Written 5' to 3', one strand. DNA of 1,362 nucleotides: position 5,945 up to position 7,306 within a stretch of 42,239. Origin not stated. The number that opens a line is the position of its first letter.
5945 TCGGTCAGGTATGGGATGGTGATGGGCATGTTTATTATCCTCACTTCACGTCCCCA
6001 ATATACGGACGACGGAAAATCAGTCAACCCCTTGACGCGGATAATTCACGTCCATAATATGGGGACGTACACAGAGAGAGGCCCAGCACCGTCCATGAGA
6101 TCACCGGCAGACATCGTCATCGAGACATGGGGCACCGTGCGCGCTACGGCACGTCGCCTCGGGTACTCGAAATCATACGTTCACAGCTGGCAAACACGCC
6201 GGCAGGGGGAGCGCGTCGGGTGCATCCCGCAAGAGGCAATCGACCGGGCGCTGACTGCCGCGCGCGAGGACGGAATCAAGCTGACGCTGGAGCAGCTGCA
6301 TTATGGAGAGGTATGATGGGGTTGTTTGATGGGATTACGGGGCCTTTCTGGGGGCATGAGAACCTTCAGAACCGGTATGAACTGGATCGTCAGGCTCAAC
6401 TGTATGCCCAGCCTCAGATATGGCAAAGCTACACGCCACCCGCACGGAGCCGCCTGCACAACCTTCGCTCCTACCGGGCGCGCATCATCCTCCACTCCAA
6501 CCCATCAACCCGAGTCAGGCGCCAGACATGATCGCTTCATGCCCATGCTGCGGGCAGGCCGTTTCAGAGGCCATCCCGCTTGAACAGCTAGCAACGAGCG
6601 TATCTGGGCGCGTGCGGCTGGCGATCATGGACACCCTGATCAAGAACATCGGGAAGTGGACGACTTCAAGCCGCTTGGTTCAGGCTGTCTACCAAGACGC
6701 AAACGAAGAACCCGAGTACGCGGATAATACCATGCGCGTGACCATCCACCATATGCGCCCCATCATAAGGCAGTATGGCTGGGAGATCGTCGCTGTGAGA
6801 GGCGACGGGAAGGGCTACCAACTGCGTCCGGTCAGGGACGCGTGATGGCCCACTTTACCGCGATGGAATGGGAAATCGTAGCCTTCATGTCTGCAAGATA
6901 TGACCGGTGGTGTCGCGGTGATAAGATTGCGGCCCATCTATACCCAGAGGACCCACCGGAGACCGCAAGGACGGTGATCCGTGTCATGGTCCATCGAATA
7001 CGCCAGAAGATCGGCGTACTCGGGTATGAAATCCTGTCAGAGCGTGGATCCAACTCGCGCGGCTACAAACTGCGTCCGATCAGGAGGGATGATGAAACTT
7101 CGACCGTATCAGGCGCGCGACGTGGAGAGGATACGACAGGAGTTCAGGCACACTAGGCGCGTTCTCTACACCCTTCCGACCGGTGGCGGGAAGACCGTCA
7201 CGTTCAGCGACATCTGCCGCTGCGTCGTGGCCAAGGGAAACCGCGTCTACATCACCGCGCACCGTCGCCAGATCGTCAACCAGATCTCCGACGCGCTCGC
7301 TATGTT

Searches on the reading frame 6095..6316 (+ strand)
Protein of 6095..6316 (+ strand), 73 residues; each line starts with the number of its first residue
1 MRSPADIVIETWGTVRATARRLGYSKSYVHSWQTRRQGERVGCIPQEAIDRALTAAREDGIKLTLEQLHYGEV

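Call 17: search_protein_families(library=pfam, max_evalue=0.1, proteins=[window:6095-6316:+])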
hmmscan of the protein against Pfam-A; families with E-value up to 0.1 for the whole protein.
window:6095-6316:+ (73 aa): 6 families
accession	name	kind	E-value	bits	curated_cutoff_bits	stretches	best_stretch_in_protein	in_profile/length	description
PF12116.14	SpoIIID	-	0.00056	20.4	27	1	6-36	13-43/82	Stage III sporulation protein D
PF13551.12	HTH_29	-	0.0014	19.1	28.1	1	10-40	10-40/64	Winged helix-turn helix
PF13384.12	HTH_23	-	0.0093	16.2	24.6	1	14-35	19-40/50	Homeodomain-like domain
PF15943.11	YdaS_toxin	-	0.014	15.6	30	1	7-37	3-33/65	Bacterial toxin YdaS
PF13560.12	HTH_31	-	0.016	15.9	27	1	14-54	16-52/64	Helix-turn-helix domain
PF13518.12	HTH_28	-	0.063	13.8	25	0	10-35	11-35/52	Helix-turn-helix domain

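Call 18: search_protein_families(library=phrogs, max_evalue=0.01, proteins=[window:6095-6316:+])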
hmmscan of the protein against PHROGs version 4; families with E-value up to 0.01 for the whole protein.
window:6095-6316:+ (73 aa): 2 families
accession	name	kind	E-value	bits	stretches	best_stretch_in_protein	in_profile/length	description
phrog_11726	-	moron, auxiliary metabolic gene and host takeover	0.0017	19.5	1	5-36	19-50/89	sporulation stage III protein D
phrog_2856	-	transcription regulation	0.0071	16.9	1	4-35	51-82/165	transcriptional regulator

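Call 19: find_related_loci(query=window:6095-6316:+, collection=viral_contigs, flank=3000)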
Query window:6095-6316:+ (73 aa) in viral_contigs; peptide patterns used: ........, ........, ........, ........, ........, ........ (x = any residue, [..] = any of these).
29 stretches matched a pattern, but none encodes a relative of the query by tblastn (E <= 1e-3).

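Call 21: find_homologous_proteins(query=window:6095-6316:+, max_evalue=0.001)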
Query window:6095-6316:+ (73 aa): 1 proteins with E <= 0.001 among 1 candidates.
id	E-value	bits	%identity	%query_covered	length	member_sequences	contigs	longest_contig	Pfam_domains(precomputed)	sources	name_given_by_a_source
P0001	1.3e-41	157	100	100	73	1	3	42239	-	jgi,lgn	-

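Call 22: find_encoding_contigs(protein=P0001, flank=10000, max_places=6)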
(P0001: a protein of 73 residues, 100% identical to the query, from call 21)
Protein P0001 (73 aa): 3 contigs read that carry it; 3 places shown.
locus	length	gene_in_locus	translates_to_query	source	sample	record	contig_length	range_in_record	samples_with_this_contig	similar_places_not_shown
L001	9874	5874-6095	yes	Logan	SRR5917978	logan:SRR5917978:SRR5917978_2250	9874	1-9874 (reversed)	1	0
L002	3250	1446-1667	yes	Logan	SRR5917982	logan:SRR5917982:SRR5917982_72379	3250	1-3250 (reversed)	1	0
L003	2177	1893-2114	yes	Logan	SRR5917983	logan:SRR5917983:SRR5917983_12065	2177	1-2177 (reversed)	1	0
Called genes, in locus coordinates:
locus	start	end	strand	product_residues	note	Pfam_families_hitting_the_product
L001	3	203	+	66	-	?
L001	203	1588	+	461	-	-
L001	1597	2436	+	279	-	PF00959:Phage_lysozyme, PF01471:PG_binding_1, PF09374:PG_binding_3 (faint)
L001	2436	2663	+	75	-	-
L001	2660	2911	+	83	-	-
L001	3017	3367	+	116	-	-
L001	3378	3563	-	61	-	-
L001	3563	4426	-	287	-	PF03837:RecT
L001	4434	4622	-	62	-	-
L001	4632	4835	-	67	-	-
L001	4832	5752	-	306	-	PF09588:YqaJ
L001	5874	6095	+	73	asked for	-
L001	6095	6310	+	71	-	-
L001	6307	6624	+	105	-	PF00486:Trans_reg_C (weak)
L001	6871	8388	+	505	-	PF04851:ResIII, PF00271:Helicase_C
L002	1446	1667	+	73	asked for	-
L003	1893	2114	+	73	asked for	-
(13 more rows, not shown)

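Call 42: find_related_loci(query=A1, collection=viral_contigs, flank=2500)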
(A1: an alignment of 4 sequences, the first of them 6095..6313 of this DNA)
Query A1 (73 aa) in viral_contigs; peptide patterns used: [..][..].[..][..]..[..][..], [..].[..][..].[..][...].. (x = any residue, [..] = any of these).
211 stretches matched a pattern; 117 encode a relative of the query (tblastn E <= 1e-3); the best 80 are kept; 80 distinct loci.
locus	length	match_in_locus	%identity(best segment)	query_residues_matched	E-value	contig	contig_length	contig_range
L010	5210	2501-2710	44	3-71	3e-13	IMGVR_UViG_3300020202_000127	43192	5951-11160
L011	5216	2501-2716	44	1-71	2e-11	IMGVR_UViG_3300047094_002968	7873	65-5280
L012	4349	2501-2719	42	1-72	4e-11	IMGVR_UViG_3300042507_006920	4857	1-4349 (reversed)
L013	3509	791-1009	42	1-72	4e-11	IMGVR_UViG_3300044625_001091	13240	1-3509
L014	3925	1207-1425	41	1-72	4e-11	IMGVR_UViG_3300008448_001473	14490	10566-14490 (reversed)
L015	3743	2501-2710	43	4-72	6e-11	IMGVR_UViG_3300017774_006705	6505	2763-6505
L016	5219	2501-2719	44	1-72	7e-11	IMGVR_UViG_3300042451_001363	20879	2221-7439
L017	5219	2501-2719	44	1-72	7e-11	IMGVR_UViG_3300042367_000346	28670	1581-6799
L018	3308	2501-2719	44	1-72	7e-11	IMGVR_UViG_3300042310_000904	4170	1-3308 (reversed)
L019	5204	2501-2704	47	2-68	8e-11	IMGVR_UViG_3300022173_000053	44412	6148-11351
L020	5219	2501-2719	41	1-72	1e-10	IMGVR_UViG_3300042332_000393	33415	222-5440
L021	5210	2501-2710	43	3-71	1e-10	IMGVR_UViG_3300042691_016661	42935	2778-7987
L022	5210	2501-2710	41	4-72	2e-10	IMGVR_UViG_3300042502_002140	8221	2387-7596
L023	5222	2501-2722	43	1-73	3e-10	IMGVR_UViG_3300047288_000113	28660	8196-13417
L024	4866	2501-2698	41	3-71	5e-9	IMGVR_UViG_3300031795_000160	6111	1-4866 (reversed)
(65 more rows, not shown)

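Call 51: search_dna_similar(query=window:6095-6313:+, collection=phages, mode=protein, max_rows=30, max_evalue=0.1)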
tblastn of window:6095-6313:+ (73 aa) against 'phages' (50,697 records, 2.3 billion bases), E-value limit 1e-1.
Records with a match: 2; places in all: 2; records where one place covers at least 80% of the query: 1.
Best place of each record, by identity: <60% 2.
By first word of the organism name: Caudoviricetes 1; Bacteriophage 1.
By host as written in the record: - 2.
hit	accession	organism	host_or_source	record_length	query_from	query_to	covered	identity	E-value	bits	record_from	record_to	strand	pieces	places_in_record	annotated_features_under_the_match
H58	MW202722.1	Caudoviricetes sp.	Manatee Spring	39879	3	71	95%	33.3%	3e-2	36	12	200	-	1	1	hypothetical protein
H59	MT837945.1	Bacteriophage sp.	human fecal samples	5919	6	37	44%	50.0%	9e-2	35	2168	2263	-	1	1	record has no annotation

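Call 56: search_solved_structures(query=A2, max_evalue=1, show_alignments=2)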
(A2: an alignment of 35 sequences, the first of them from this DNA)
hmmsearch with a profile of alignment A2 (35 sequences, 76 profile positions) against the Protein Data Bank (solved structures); distinct sequences matched with E-value up to 1: 11.
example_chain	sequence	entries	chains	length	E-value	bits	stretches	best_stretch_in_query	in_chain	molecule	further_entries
5w8y_A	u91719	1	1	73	5.8e-06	29.3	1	3-47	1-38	protein XPH1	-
1rzs_A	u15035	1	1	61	2.9e-05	27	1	9-35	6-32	Regulatory protein cro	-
3bd1_A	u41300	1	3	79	5.1e-05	26.2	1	3-49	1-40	Cro protein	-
5t2x_A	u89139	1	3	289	0.11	15.6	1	23-63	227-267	Uncharacterized protein LPG1670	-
2k9i_A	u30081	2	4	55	0.34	14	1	45-66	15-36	Uncharacterized protein ORF56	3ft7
2hin_A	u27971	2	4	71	0.59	13.2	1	8-66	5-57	Repressor protein | Gp39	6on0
2lmj_A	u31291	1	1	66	0.61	13.2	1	26-50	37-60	Tyrosine-protein kinase ITK/TSK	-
6xp8_A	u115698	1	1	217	0.85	12.7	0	38-71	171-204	TfuA domain-containing protein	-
6lqs_RS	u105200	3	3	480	0.94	12.6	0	38-73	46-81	Essential nuclear protein 1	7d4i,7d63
2glo_A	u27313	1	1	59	0.94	12.6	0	15-36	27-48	brinker CG9653-PA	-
5wlc_SZ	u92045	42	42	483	0.95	12.6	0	38-73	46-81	Enp1 | Essential nuclear protein 1 | ENP1 isoform 1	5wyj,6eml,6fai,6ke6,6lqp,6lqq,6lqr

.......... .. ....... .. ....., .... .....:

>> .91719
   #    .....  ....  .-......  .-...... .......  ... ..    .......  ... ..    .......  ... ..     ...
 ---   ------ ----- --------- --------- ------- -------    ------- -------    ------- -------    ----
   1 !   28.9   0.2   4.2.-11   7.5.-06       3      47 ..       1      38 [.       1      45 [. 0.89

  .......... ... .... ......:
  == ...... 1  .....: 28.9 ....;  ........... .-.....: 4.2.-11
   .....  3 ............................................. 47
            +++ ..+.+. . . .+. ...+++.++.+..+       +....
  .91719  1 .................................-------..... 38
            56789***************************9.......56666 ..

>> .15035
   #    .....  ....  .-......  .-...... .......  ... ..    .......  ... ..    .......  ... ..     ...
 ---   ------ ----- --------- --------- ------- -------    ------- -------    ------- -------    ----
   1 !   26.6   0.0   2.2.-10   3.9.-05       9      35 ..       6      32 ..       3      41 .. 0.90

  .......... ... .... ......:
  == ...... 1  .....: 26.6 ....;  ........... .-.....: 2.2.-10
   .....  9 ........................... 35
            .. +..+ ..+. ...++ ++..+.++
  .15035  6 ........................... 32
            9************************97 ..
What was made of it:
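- On P22_Cro family (PF14549) of all-alpha Cro proteins: The family profile hits P22 Cro (1rzs, 2.9e-5) and Xfaso 1 Cro (3bd1, 5.1e-5) (call 56).
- The family profile hits XPH1 (an Xfaso 1/Pfl 6 hybrid Cro), P22 Cro and Xfaso 1 Cro in the PDB (E 6e-6 to 5e-5, call 56).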

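Call 57: search_protein_families(library=pfam, alignment_id=A2, max_evalue=0.01)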
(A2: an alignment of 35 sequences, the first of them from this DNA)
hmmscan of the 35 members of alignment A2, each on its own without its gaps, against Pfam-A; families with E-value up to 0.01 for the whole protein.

A. member 1, seq(73 aa): 3 families
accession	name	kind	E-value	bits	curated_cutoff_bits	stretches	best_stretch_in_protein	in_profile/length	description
PF12116.14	SpoIIID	-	0.00056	20.4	27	1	6-36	13-43/82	Stage III sporulation protein D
PF13551.12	HTH_29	-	0.0014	19.1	28.1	1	10-40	10-40/64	Winged helix-turn helix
PF13384.12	HTH_23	-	0.0093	16.2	24.6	0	14-35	19-40/50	Homeodomain-like domain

B. families by the number of members that match (of 35 scanned): 7 families
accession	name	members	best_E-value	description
PF14549.12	P22_Cro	32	4.5e-10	DNA-binding transcriptional regulator Cro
PF15943.11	YdaS_toxin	15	1.1e-05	Bacterial toxin YdaS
PF13936.12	HTH_38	10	8.6e-05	Helix-turn-helix domain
PF13384.12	HTH_23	10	0.0002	Homeodomain-like domain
PF13551.12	HTH_29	9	1.3e-05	Winged helix-turn helix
PF12116.14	SpoIIID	1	0.00056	Stage III sporulation protein D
PF13518.12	HTH_28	1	0.00088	Helix-turn-helix domain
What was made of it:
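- Of 35 aligned members, 32 hit PF14549 P22_Cro (call 57).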

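Call 60: find_homologous_proteins(query=A2, max_evalue=0.00001)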
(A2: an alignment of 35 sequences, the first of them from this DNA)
Query A2 (35 sequences) (73 aa, profile of the alignment): 814 proteins with E <= 0.00001 among 8000 candidates; the best 120 are listed.
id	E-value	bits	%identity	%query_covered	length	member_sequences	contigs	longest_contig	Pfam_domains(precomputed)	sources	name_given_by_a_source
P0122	1.6e-28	116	44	95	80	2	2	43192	PF14549.13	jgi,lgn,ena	-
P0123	7.2e-28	114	44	92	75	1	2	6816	PF14549.13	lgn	-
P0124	1.7e-27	113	39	97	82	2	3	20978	-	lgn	-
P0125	2.6e-27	112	41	93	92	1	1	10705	-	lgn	-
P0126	2.7e-27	112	39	95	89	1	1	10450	PF13936.13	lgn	-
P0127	5.4e-27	111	42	96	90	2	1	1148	-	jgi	jgi:hypothetical protein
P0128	5.8e-27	111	39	95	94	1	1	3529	-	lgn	-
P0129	6.0e-27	111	39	93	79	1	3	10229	-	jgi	-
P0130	8.3e-27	111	39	93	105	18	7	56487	-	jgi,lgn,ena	jgi:hypothetical protein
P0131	1.0e-26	110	37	95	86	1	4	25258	-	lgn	-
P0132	1.1e-26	110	39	95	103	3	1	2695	-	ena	-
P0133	1.6e-26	110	42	90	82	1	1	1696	-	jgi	-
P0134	1.6e-26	110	46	97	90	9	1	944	-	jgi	jgi:transposase-like protein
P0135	1.6e-26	110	39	90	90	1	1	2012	-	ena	-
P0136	1.7e-26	110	43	90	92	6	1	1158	-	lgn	-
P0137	1.8e-26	109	45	93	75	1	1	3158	PF14549.13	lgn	-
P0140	2.2e-26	109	41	90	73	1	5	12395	PF14549.13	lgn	-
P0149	3.1e-26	109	43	100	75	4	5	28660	PF14549.13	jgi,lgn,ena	jgi:transposase-like protein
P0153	3.4e-26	109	39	95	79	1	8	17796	PF14549.13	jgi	jgi:hypothetical protein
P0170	6.8e-26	108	41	90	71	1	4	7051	PF14549.13,PF15943.12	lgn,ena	-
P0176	7.6e-26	107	46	93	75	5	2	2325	PF14549.13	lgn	-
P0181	9.0e-26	107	42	96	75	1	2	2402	PF14549.13,PF15943.12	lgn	-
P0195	1.4e-25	107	38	97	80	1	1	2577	PF14549.13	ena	-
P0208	2.2e-25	106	44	90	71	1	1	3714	PF14549.13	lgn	-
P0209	2.2e-25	106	41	93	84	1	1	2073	PF14549.13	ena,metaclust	metaclust:\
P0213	2.4e-25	106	42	97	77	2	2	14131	PF14549.13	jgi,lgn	-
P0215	2.6e-25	106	37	97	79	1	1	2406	PF14549.13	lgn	-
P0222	3.4e-25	105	44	90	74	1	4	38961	PF14549.13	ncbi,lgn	-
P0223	3.4e-25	105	39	97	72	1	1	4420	PF14549.13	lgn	-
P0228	3.8e-25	105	47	90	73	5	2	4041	PF14549.13,PF15943.12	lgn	-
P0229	3.8e-25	105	41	97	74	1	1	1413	PF14549.13,PF15943.12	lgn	-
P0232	4.5e-25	105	41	90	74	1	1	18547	PF14549.13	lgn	-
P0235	4.7e-25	105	37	92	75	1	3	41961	PF14549.13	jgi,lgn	jgi:hypothetical protein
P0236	4.8e-25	105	41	90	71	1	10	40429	PF14549.13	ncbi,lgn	-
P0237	4.8e-25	105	40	90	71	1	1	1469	PF14549.13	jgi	jgi:transposase-like protein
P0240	5.3e-25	105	39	95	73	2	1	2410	PF14549.13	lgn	-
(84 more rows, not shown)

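Call 68: predict_structure(alignment_id=A3)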
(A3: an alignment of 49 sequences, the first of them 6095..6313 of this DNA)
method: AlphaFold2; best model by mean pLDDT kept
length: 73 residues; sequences in the alignment: 49
mean_pLDDT: 90.9   pTM: 0.77
mean pLDDT of the five models: 90.9, 90.2, 90.2, 88.6, 88.0
residues with pLDDT >= 90: 59; 70-90: 8; 50-70: 6; < 50: 0
segments of 3 or more residues with pLDDT < 50: none
pLDDT, mean of each block of 10 residues (from residue 1): 93 96 95 75 91 95 93 87
secondary structure, 60 per line:
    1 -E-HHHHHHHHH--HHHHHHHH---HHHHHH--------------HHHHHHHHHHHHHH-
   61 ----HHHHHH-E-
elements in order: H4-12 H15-22 H26-31 H46-59 H65-70
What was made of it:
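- On P22_Cro family (PF14549) of all-alpha Cro proteins: The AlphaFold2 model has pLDDT 90.9 with helices at 4-12, 15-22, 26-31, 46-59 and 65-70 (call 68).
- The AlphaFold2 model has pLDDT 90.9 with a helix-turn-helix at residues 15-31 (call 68).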

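Call 71: fold_search(model_id=the predicted structure, library=pdb)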
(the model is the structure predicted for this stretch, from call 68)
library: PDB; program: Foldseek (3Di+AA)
matches with E <= 10: 156; with E <= 0.001: 0
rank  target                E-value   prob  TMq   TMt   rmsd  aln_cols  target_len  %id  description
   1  3bd1_C                1.3e-02  1.00  0.61  0.68   2.4        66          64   26  Structure of the Cro protein from putative prophage element Xfaso 1 in Xylella fastidiosa strain Ann-1 (released 2008-03-25)
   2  3bd1_A                2.2e-02  1.00  0.61  0.67   2.5        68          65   26  Structure of the Cro protein from putative prophage element Xfaso 1 in Xylella fastidiosa strain Ann-1 (released 2008-03-25)
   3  3bd1_B                6.2e-02  0.99  0.60  0.67   2.5        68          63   26  Structure of the Cro protein from putative prophage element Xfaso 1 in Xylella fastidiosa strain Ann-1 (released 2008-03-25)
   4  5w8y_MODEL_1_A        1.8e-01  0.97  0.52  0.58   2.7        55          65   25  Solution Structure of XPH1, a Hybrid Sequence of Xfaso 1 and Pfl 6, Two Cro Proteins With Different Folds (released 2018-07-11)
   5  6on0_A                2.1e-01  0.99  0.58  0.68   2.0        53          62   19  STRUCTURE OF N15 CRO COMPLEXED WITH CONSENSUS OPERATOR DNA (released 2019-05-15)
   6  2hin_B                2.2e-01  0.97  0.62  0.69   4.4        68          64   18  Structure of N15 Cro at 1.05 A: an ortholog of lambda Cro with a completely different but equally effective dimerizati (released 2007-07-10)
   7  1rzs_MODEL_1_A        2.6e-01  0.99  0.61  0.71   2.0        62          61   27  Solution structure of P22 Cro (released 2004-06-01)
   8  6on0_B                2.8e-01  0.97  0.61  0.70   3.5        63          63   17  STRUCTURE OF N15 CRO COMPLEXED WITH CONSENSUS OPERATOR DNA (released 2019-05-15)
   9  2hin_A                4.1e-01  0.96  0.62  0.68   3.5        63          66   17  Structure of N15 Cro at 1.05 A: an ortholog of lambda Cro with a completely different but equally effective dimerizati (released 2007-07-10)
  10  8qe9_2G               8.3e-01  0.44  0.53  0.22   4.1        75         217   15  Complex between the 80a-Sak SSAP and the SaPI2 Stl master regulator (released 2025-03-05)
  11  2wiu_B                8.3e-01  0.38  0.48  0.49   3.9        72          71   14  Mercury-modified bacterial persistence regulator hipBA (released 2009-07-28)
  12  7t5u                  9.4e-01  0.47  0.47  0.51   3.8        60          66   20  Structure of E. coli MS115-1 CapH N-terminal domain (released 2022-09-14)
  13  3kxa_A                9.4e-01  0.16  0.38  0.23   7.0        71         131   14  Crystal Structure of NGO0477 from Neisseria gonorrhoeae (released 2010-01-19)
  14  28tn_A                1.1e+00  0.69  0.62  0.68   3.2        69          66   13  Structure of a lambda repressor-like protein from Escherichia coli (released 2026-03-11)
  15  3vk0_C                1.2e+00  0.41  0.48  0.41   3.6        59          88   19  Crystal Structure of hypothetical transcription factor NHTF from Neisseria (released 2012-03-14)
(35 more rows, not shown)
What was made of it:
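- On P22_Cro family (PF14549) of all-alpha Cro proteins: E-values are weak, as expected for a 73-residue protein (call 71).
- Closest known: Cro and its operators in lambdoid phages. Same: The all-alpha fold is as in P22 Cro (calls 56, 57, 71).
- Closest known: N15 Cro and Xfaso 1 Cro. Same: These are the best structural matches of the model (TM 0.6-0.7, 17-26% identity, call 71).
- Its top Foldseek matches are Xfaso 1 Cro, N15 Cro (solved on operator DNA) and P22 Cro, with TM 0.6-0.7 (call 71).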

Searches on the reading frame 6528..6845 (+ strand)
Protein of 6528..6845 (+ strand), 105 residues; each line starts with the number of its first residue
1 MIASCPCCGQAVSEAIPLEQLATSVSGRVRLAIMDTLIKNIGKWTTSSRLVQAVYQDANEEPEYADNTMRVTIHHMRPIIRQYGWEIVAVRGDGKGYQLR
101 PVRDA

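Call 17: search_protein_families(library=pfam, max_evalue=0.1, proteins=[window:6528-6845:+])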
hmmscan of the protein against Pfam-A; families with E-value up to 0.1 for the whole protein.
window:6528-6845:+ (105 aa): 1 family
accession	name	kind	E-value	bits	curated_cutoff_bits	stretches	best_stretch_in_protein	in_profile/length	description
PF00486.34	Trans_reg_C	-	2e-06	28.2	26.2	1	31-94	11-74/77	Transcriptional regulatory protein, C terminal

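Call 18: search_protein_families(library=phrogs, max_evalue=0.01, proteins=[window:6528-6845:+])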
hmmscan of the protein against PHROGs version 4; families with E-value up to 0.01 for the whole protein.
window:6528-6845:+ (105 aa): 1 family
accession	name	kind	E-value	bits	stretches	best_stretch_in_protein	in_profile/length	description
phrog_731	-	unknown function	0.0067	16.8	1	32-98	159-223/227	-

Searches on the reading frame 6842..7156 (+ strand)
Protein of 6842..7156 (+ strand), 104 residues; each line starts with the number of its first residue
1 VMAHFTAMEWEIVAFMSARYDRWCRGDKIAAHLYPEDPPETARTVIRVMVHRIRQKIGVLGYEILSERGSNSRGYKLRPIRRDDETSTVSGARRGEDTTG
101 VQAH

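Call 17: search_protein_families(library=pfam, max_evalue=0.1, proteins=[window:6842-7156:+])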
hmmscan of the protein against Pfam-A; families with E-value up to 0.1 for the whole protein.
window:6842-7156:+ (104 aa): 1 family
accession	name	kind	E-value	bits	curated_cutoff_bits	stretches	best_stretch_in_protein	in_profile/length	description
PF00486.34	Trans_reg_C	-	1.2e-06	28.9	26.2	1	4-69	5-72/77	Transcriptional regulatory protein, C terminal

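Call 18: search_protein_families(library=phrogs, max_evalue=0.01, proteins=[window:6842-7156:+])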
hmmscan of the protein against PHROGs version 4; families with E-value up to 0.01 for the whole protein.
window:6842-7156:+ (104 aa): 1 family
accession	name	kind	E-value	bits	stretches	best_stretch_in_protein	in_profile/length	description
phrog_731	-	unknown function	0.0015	18.9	1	4-77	152-224/227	-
